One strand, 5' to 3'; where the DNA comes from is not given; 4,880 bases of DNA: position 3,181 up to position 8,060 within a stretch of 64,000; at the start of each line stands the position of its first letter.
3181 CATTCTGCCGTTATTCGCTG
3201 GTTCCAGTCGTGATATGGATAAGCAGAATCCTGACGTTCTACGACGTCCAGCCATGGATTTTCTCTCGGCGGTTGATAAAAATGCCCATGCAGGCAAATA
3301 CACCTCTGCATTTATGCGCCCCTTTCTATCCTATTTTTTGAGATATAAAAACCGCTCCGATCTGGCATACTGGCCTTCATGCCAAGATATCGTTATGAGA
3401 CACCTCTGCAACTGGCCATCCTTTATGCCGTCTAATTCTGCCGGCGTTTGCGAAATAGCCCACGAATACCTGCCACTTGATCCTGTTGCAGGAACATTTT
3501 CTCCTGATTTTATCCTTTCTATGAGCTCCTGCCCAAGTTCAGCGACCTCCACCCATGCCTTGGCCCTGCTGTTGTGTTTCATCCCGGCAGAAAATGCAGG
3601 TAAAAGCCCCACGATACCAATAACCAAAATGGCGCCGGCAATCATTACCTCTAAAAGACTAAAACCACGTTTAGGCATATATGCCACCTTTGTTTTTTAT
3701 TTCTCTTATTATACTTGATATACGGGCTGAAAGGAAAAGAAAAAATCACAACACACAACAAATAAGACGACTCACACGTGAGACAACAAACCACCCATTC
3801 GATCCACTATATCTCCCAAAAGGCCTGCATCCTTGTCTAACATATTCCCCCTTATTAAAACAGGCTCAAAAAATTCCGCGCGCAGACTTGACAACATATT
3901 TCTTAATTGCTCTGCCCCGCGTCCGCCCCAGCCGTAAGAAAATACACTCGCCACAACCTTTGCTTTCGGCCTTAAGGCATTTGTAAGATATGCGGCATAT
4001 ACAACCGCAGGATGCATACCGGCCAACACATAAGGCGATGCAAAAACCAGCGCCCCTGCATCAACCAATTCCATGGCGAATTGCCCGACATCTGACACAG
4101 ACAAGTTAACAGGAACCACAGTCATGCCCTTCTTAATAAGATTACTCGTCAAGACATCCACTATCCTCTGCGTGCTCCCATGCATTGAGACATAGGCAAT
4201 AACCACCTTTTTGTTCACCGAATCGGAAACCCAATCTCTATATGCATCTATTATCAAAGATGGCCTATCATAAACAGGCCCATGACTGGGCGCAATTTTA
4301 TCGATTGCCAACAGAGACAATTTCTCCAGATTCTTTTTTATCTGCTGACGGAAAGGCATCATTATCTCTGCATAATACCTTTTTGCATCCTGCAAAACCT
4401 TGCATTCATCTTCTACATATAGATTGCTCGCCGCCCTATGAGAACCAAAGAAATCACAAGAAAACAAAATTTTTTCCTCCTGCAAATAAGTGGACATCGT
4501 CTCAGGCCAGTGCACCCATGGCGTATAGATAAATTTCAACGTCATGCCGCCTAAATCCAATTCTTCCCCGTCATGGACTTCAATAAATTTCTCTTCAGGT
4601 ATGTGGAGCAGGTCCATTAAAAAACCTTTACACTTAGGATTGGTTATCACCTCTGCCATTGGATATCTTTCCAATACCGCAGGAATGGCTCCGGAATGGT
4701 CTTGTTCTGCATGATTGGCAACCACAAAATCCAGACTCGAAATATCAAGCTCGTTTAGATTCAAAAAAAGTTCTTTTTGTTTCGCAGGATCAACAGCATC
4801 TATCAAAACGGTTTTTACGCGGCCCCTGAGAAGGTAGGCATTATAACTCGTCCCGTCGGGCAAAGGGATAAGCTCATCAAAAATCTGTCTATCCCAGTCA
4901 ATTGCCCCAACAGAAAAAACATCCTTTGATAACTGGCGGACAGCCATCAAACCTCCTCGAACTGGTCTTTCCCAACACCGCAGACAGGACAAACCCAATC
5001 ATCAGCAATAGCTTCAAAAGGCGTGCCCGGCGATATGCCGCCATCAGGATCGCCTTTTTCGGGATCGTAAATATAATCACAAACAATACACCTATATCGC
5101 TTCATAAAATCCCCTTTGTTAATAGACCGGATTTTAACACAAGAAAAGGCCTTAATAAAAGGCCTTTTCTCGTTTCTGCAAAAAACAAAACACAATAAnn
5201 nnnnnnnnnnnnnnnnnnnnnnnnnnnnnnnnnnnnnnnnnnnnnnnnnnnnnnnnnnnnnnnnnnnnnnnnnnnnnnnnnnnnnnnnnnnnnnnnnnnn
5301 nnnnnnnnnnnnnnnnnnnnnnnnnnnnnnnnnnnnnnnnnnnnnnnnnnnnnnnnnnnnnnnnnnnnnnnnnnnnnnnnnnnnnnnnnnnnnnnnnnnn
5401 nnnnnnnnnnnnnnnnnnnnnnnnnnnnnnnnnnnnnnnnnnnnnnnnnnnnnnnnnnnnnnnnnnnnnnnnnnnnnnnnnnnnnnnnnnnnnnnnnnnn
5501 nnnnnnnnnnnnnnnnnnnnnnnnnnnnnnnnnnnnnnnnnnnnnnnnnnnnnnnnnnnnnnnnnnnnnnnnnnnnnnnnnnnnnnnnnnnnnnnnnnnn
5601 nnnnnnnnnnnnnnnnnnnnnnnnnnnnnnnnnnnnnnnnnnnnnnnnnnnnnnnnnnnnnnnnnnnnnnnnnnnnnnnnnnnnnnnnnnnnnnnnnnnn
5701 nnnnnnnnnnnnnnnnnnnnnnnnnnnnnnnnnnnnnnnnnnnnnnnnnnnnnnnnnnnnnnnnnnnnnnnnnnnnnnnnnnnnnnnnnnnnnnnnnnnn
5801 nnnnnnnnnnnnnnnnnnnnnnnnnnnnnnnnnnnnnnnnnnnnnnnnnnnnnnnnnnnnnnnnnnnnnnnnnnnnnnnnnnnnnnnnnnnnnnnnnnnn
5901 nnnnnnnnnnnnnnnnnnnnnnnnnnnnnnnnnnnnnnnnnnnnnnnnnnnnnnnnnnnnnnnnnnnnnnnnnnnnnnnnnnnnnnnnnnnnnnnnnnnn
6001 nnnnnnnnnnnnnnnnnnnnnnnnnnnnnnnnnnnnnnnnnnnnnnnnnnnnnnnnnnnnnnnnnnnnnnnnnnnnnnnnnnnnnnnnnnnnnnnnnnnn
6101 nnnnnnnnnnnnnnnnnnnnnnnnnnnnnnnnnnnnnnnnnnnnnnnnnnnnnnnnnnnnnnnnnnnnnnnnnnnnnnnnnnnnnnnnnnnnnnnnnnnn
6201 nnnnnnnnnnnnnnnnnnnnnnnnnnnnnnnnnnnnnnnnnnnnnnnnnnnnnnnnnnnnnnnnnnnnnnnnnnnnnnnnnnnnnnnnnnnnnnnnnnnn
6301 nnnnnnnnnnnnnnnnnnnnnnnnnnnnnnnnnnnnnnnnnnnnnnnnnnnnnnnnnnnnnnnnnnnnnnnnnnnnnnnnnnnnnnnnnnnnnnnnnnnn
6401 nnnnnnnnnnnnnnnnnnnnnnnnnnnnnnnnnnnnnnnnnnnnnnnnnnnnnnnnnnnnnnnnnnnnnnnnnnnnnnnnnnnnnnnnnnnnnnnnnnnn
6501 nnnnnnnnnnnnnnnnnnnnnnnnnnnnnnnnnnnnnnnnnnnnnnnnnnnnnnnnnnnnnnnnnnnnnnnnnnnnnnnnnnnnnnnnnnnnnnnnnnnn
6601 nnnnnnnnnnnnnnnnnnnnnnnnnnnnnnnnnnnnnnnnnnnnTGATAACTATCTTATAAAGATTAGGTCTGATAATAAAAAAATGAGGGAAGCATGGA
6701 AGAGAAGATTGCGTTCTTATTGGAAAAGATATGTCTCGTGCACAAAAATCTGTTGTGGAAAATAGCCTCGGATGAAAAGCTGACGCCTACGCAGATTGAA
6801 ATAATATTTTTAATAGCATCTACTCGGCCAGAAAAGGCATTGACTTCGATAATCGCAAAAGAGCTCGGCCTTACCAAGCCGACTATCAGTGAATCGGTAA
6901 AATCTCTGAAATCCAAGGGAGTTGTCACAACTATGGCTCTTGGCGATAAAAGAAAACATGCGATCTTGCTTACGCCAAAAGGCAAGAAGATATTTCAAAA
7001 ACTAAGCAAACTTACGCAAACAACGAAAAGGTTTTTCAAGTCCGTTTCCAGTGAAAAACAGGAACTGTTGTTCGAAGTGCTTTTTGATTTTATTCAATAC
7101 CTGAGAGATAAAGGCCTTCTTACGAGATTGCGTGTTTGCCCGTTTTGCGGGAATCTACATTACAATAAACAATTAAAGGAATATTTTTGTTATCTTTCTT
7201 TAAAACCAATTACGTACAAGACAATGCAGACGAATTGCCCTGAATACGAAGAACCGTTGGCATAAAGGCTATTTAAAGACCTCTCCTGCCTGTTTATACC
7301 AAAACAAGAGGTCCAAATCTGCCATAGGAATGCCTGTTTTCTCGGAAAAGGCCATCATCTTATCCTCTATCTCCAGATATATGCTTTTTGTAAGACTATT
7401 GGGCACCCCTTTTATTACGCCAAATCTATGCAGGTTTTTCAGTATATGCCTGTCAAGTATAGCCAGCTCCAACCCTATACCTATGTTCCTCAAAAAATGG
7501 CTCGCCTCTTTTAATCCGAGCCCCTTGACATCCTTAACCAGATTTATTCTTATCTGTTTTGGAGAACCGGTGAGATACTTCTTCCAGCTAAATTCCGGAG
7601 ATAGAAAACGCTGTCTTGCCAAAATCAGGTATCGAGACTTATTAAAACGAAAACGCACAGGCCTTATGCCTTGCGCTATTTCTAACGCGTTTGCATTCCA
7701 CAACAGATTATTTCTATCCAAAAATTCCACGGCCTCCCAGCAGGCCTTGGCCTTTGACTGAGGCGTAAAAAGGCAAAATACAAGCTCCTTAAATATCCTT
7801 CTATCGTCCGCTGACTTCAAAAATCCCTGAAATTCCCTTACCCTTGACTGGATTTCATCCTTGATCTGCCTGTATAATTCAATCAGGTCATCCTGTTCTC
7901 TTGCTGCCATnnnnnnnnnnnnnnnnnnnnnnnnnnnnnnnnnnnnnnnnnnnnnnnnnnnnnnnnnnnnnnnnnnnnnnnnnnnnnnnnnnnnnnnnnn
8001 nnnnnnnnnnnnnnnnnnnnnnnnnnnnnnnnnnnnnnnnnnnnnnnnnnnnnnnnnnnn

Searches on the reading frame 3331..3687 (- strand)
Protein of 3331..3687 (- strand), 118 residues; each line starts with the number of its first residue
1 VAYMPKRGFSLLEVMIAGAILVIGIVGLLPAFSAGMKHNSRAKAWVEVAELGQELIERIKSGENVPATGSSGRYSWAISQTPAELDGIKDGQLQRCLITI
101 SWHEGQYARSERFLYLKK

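Call 53: search_protein_families(library=pfam, proteins=[window:3331-3687:-], max_evalue=0.001)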
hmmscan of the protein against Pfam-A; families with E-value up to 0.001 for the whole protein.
window:3331-3687:- (118 aa): 1 family
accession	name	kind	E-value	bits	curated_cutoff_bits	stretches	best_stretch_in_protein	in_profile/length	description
PF07963.17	N_methyl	-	2.5e-05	24.1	21.2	1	6-29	4-27/27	Prokaryotic N-terminal methylation motif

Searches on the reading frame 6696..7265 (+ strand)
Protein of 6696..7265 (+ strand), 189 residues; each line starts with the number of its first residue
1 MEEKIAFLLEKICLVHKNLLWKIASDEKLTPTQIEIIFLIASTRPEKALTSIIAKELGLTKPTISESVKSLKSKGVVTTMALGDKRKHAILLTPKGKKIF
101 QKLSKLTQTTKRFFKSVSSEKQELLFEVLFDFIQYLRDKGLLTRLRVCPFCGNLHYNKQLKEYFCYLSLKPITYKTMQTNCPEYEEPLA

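Call 53: search_protein_families(library=pfam, proteins=[window:6696-7265:+], max_evalue=0.001)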
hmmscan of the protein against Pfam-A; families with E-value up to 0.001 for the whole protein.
window:6696-7265:+ (189 aa): 7 families
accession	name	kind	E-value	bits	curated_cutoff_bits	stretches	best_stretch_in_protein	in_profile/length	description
PF12802.13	MarR_2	-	5.5e-07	30.1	27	1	29-86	3-60/61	MarR family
PF13463.12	HTH_27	-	7.4e-07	29.8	22.2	1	29-96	1-68/68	Winged helix DNA-binding domain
PF01022.26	HTH_5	-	5.7e-05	23.4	22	1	30-78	1-46/47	Bacterial regulatory protein, arsR family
PF14947.12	HTH_45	-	9.6e-05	22.8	25.5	0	32-110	3-76/77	Winged helix-turn-helix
PF01047.28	MarR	-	0.00033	20.9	24.6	0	29-87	1-58/59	MarR family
PF13412.12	HTH_24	-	0.0006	19.8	21.9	0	53-78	23-48/48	Winged helix-turn-helix DNA-binding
PF01325.25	Fe_dep_repress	-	0.00075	20.1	26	0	45-79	20-54/60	Iron dependent repressor, N-terminal DNA binding domain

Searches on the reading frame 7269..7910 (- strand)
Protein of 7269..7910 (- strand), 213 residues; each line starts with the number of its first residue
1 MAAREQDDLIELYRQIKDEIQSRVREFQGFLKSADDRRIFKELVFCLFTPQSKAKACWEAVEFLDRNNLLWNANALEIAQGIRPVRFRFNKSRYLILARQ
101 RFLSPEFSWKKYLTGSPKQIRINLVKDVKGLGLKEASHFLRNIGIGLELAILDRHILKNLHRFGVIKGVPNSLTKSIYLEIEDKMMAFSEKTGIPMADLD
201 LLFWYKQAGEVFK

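Call 53: search_protein_families(library=pfam, proteins=[window:7269-7910:-], max_evalue=0.001)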
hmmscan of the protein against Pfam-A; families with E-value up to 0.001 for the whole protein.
window:7269-7910:- (213 aa): 1 family
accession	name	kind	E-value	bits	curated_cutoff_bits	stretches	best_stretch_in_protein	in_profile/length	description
PF22175.2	Ogg-HhH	-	8.7e-50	169.1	27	1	20-194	1-173/173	8-oxoguanine DNA glycosylase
